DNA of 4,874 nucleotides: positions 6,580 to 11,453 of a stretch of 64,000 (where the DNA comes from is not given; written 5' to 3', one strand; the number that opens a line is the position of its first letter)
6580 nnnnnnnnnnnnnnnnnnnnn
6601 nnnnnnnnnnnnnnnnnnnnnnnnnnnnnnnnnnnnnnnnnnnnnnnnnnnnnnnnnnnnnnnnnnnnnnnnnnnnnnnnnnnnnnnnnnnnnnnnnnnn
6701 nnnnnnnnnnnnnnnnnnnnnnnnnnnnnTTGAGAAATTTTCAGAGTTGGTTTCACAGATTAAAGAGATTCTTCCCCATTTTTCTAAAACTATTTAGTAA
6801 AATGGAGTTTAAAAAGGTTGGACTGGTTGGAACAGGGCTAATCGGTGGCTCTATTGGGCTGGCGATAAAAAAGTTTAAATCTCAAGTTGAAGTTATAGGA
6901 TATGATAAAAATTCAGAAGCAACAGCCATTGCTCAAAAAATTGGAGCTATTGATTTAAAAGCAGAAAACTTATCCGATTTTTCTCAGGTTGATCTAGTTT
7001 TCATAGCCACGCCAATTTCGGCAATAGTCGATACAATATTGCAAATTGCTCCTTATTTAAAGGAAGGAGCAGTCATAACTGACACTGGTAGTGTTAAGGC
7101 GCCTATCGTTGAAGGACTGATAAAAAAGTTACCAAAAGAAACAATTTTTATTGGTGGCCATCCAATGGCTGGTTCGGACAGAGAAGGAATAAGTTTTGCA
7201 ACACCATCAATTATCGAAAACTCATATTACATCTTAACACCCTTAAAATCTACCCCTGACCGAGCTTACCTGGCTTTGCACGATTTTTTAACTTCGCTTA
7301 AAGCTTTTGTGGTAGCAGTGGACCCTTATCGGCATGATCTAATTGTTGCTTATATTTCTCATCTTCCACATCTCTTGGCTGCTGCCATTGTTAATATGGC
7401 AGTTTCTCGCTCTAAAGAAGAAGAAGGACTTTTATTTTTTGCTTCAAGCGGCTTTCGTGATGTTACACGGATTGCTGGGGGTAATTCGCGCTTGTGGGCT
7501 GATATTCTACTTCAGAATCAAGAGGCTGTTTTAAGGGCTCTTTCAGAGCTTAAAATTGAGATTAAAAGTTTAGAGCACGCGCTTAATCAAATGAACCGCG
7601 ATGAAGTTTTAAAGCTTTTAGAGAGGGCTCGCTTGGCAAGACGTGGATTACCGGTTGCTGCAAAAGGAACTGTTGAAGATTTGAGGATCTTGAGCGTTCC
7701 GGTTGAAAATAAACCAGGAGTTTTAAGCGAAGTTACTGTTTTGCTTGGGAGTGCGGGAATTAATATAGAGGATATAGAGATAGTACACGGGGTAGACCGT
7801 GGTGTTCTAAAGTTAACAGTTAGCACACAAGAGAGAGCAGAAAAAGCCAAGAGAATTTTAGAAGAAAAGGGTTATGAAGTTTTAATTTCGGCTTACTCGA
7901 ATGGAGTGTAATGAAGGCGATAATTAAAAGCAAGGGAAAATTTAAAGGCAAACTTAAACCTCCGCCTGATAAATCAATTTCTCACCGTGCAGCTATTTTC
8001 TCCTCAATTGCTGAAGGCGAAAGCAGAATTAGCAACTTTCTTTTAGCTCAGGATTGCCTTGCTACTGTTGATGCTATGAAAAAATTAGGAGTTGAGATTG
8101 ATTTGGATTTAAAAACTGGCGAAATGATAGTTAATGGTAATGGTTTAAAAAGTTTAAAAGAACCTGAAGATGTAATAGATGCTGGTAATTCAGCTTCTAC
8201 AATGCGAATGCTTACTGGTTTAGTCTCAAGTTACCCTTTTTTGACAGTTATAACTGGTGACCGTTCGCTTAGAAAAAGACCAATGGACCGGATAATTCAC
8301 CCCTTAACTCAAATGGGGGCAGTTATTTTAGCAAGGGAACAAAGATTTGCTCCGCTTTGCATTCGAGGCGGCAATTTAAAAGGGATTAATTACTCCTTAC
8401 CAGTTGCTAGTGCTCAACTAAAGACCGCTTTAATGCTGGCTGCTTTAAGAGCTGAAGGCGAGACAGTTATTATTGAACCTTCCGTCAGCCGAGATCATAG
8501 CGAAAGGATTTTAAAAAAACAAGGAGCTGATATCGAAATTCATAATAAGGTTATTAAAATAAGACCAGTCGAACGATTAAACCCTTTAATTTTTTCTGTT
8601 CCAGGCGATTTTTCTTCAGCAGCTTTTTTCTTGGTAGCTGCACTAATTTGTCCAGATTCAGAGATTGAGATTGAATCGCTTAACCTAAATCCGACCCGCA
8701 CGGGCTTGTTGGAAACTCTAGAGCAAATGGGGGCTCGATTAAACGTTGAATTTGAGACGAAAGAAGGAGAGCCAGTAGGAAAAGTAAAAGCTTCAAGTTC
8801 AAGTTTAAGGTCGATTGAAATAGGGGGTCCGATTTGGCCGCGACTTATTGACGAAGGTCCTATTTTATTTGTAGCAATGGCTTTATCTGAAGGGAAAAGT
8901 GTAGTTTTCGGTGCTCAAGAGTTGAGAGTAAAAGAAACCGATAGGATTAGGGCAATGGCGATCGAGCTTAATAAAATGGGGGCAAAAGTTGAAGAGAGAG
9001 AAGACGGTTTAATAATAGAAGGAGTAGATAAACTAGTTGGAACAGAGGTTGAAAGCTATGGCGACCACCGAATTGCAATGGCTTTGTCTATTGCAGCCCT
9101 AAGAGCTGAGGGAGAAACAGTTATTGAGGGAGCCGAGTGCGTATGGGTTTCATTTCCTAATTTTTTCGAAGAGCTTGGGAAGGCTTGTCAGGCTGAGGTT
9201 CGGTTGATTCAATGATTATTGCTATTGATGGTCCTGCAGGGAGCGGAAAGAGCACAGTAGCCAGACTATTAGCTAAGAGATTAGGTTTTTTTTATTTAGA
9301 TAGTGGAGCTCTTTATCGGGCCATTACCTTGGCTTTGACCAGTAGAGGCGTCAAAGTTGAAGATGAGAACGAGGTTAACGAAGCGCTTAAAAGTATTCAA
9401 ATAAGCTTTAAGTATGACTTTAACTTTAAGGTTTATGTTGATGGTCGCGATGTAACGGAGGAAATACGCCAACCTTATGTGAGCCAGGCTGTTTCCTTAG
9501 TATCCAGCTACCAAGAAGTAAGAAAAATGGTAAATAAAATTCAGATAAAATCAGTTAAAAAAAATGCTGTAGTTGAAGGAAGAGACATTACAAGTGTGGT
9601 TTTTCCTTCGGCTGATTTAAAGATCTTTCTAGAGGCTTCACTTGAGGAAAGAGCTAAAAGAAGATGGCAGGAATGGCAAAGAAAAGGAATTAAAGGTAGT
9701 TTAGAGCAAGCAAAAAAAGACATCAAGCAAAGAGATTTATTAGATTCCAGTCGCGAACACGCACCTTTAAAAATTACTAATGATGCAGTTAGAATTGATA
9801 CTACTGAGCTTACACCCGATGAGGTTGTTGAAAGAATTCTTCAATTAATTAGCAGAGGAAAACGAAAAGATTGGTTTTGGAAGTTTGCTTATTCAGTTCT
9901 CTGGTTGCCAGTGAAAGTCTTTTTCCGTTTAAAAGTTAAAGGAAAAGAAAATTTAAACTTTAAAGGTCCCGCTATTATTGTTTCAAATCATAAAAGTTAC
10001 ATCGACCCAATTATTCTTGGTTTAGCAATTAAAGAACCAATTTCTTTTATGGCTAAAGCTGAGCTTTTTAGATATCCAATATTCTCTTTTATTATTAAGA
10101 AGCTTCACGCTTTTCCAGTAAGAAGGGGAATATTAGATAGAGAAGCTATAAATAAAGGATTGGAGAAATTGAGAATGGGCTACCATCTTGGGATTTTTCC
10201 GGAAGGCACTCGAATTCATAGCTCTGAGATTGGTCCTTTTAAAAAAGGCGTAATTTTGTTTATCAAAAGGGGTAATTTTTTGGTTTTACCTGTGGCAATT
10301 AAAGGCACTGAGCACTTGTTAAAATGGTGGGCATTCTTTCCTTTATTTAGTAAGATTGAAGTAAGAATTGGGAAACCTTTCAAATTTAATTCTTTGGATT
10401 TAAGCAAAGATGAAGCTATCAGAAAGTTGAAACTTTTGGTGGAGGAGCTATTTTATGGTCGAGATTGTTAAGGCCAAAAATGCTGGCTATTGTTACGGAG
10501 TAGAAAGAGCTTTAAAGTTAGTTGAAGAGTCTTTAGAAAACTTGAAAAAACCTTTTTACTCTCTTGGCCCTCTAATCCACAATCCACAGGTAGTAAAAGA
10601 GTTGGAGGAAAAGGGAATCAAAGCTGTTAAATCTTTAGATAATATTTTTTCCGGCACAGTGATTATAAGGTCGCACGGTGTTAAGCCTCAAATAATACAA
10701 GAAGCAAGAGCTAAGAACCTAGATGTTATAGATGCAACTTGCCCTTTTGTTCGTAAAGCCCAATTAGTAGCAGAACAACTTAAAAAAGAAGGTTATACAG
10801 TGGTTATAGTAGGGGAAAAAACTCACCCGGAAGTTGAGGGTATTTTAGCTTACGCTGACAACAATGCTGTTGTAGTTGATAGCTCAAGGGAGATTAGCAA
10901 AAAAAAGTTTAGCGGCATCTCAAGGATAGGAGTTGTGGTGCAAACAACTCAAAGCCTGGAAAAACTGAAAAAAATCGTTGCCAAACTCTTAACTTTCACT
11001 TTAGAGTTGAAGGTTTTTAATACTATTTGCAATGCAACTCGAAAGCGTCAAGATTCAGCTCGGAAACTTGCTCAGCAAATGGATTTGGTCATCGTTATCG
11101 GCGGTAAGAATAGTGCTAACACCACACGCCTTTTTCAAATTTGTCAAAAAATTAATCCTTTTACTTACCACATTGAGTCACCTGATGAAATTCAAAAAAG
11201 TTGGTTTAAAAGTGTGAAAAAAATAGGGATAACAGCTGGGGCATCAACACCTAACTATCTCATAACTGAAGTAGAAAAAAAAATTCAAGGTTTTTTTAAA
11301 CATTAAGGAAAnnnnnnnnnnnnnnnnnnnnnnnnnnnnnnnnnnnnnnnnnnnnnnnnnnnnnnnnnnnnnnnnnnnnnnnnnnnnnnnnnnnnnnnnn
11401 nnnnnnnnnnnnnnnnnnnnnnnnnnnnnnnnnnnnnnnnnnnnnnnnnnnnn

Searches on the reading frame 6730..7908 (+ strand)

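Call 75: search_protein_families(library=pfam, proteins=[window:6730-7908:+], max_evalue=0.000001)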
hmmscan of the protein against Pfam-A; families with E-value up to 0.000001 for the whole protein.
window:6730-7908:+ (393 aa): 5 families
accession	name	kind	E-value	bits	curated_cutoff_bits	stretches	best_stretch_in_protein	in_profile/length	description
PF02153.23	PDH_N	-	2.7e-36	124.9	26.5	1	42-195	1-153/154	Prephenate dehydrogenase, nucleotide-binding domain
PF20463.3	PDH_C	-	4.9e-25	88.3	22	1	198-298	1-101/102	Prephenate dehydrogenase, dimerization domain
PF22629.2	ACT_AHAS_ss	-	7.2e-09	36.1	27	1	321-378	1-60/67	AHAS small subunit-like ACT domain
PF01842.31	ACT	-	3.8e-08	33.4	27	1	321-356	3-38/66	ACT domain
PF03446.21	NAD_binding_2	-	5.5e-08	33.4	21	1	29-150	1-123/161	NAD binding domain of 6-phosphogluconate dehydrogenase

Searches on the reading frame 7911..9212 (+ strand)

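Call 75: search_protein_families(library=pfam, proteins=[window:7911-9212:+], max_evalue=0.000001)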
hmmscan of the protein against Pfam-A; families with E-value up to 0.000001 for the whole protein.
window:7911-9212:+ (434 aa): 1 family
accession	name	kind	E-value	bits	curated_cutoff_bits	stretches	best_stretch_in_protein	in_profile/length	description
PF00275.25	EPSP_synthase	-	9e-123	410.5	22.8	1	7-422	3-417/417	EPSP synthase (3-phosphoshikimate 1-carboxyvinyltransferase)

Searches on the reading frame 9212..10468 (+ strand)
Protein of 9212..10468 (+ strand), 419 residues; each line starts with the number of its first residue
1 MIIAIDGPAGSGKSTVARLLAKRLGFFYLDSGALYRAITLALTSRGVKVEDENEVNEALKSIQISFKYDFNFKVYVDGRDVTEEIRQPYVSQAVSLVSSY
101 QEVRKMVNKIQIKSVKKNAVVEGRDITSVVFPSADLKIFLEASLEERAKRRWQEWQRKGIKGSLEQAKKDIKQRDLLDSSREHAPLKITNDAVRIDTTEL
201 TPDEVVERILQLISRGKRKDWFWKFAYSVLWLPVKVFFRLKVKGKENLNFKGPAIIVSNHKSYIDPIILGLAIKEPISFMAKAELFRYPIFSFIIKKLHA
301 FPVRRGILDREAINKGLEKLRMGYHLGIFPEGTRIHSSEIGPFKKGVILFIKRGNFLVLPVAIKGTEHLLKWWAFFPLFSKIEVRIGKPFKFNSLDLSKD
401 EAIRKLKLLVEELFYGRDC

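Call 75: search_protein_families(library=pfam, proteins=[window:9212-10468:+], max_evalue=0.000001)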
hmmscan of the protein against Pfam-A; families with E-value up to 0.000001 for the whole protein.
window:9212-10468:+ (419 aa): 4 families
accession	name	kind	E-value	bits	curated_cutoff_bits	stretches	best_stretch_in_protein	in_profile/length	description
PF02224.24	Cytidylate_kin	-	3e-73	246.5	26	1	3-214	1-210/211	Cytidylate kinase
PF01553.26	Acyltransferase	-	5e-30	104.4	23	1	239-364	1-132/132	Acyltransferase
PF13189.12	Cytidylate_kin2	-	2.1e-11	44.7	28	1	2-175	1-147/176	Cytidylate kinase-like family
PF13238.12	AAA_18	-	7e-08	33.4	29.4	1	3-158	1-116/128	AAA domain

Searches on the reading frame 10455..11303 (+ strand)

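Call 75: search_protein_families(library=pfam, proteins=[window:10455-11303:+], max_evalue=0.000001)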
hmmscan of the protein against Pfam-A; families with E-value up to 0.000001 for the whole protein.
window:10455-11303:+ (283 aa): 2 families
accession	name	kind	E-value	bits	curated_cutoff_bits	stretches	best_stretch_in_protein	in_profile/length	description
PF02401.23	LYTB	-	2.9e-100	335.4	24.5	1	4-278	1-267/267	LytB protein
PF13380.12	CoA_binding_2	-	7.4e-07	30.1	22.8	0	100-180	14-77/116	CoA binding domain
